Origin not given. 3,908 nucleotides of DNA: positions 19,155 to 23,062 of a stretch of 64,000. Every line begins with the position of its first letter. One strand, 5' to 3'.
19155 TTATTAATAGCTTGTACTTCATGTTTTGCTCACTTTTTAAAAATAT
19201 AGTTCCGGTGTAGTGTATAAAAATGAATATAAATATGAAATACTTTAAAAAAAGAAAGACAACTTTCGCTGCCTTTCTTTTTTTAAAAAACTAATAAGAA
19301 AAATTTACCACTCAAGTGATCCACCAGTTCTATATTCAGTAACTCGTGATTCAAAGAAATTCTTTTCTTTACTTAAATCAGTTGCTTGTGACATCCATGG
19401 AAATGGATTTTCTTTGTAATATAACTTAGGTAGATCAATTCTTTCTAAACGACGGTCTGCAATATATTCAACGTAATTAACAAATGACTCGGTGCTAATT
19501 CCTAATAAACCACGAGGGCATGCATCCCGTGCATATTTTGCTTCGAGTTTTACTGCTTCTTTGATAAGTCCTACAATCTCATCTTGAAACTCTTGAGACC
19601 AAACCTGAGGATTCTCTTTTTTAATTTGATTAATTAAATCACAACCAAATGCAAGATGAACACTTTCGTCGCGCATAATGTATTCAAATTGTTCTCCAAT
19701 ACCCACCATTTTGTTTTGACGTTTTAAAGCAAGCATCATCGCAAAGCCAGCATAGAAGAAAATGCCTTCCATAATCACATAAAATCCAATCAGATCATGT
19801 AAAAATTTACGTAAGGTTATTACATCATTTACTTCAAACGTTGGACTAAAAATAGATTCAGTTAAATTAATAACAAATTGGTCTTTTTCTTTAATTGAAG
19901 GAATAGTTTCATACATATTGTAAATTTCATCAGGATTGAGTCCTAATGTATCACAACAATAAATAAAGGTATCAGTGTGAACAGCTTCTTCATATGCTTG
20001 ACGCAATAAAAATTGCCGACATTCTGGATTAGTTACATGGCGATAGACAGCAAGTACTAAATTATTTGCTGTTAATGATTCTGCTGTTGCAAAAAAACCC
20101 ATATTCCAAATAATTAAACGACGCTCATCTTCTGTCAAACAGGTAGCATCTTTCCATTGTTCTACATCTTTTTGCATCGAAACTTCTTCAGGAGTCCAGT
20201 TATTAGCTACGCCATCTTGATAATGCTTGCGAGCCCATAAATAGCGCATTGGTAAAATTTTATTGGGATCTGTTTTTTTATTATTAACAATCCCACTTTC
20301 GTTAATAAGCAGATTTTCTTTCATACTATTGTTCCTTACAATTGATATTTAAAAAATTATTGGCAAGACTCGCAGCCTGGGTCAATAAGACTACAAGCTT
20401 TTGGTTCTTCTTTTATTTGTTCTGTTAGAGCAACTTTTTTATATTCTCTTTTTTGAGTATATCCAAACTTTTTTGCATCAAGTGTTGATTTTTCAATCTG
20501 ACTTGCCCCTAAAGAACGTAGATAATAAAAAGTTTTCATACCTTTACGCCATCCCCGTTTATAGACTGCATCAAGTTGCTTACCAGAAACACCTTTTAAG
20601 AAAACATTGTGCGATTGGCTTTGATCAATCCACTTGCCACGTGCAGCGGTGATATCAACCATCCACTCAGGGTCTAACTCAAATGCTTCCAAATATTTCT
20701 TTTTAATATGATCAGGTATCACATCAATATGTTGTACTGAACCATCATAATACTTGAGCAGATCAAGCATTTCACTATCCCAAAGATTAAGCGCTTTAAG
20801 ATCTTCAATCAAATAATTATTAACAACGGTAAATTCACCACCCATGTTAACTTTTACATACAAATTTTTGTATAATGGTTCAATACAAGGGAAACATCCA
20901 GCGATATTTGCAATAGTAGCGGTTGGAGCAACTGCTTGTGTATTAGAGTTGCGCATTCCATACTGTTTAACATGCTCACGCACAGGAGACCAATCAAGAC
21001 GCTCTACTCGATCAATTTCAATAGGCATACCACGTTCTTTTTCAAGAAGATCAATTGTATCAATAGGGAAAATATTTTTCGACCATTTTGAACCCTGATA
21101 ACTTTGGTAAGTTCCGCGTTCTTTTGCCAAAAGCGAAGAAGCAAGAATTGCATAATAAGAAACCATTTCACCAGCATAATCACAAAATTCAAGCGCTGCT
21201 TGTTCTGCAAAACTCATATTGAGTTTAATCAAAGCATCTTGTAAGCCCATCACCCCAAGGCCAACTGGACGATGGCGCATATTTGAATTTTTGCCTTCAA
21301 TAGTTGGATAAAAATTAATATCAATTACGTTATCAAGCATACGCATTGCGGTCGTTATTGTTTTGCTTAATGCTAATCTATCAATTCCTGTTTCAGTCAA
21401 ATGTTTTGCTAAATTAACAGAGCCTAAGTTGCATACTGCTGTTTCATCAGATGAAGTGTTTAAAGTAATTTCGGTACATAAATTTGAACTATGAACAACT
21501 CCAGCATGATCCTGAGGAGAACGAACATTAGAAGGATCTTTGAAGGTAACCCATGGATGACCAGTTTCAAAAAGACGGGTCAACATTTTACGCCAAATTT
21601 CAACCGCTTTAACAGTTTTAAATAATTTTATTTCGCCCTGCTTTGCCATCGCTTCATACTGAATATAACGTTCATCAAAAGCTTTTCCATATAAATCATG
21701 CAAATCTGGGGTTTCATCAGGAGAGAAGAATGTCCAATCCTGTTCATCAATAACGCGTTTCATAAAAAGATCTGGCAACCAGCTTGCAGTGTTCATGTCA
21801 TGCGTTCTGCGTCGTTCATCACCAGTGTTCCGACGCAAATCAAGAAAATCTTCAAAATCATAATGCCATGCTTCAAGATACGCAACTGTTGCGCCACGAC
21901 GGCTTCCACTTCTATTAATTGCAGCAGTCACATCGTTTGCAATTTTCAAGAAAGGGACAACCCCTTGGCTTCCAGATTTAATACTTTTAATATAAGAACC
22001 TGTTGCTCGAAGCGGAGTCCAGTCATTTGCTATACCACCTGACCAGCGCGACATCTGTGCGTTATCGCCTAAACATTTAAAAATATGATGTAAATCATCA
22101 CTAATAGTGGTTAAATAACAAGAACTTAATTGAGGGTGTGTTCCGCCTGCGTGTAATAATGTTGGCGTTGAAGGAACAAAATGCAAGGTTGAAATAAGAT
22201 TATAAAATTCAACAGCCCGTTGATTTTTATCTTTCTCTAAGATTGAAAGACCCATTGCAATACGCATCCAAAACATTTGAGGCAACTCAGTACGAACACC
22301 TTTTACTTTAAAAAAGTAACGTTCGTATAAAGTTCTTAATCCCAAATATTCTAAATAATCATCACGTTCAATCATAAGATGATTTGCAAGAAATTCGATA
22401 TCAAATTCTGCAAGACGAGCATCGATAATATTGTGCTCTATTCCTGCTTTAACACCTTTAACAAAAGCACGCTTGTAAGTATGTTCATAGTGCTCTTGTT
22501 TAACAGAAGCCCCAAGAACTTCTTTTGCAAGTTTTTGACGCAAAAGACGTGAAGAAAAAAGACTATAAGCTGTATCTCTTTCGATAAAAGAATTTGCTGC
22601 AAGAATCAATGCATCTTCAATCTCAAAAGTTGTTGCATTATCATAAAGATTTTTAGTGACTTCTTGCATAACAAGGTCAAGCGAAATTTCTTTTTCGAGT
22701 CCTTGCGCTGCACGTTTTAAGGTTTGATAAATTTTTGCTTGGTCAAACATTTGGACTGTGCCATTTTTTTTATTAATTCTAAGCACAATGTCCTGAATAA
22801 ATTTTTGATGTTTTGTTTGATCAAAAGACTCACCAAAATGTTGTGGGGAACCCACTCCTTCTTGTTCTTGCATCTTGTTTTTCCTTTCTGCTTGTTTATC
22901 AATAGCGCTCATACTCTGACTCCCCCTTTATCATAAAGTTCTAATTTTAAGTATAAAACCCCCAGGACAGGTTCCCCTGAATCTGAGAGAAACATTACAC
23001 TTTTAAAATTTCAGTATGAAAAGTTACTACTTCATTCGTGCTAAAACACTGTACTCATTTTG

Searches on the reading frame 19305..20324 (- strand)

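Call 42: search_protein_families(library=pfam, proteins=[window:19305-20324:-], max_evalue=0.001)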
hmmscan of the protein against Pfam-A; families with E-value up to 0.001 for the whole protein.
window:19305-20324:- (339 aa): 1 family
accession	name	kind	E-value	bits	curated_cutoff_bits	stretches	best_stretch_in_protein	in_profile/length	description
PF00268.27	Ribonuc_red_sm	-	7.1e-90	301.6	33.6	1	21-307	2-281/281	Ribonucleotide reductase, small chain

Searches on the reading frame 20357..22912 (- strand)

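Call 42: search_protein_families(library=pfam, proteins=[window:20357-22912:-], max_evalue=0.001)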
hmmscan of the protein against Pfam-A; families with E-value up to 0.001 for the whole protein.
window:20357-22912:- (851 aa): 3 families
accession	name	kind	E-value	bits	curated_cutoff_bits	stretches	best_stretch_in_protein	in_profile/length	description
PF02867.20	Ribonuc_red_lgC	-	1.8e-180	601.5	23.9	1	263-798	1-523/523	Ribonucleotide reductase, barrel domain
PF00317.26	Ribonuc_red_lgN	-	1.6e-20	73.4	28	1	187-258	3-75/77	Ribonucleotide reductase, all-alpha domain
PF03477.21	ATP-cone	-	1.3e-06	29.3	25.8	1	45-112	2-69/88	ATP cone domain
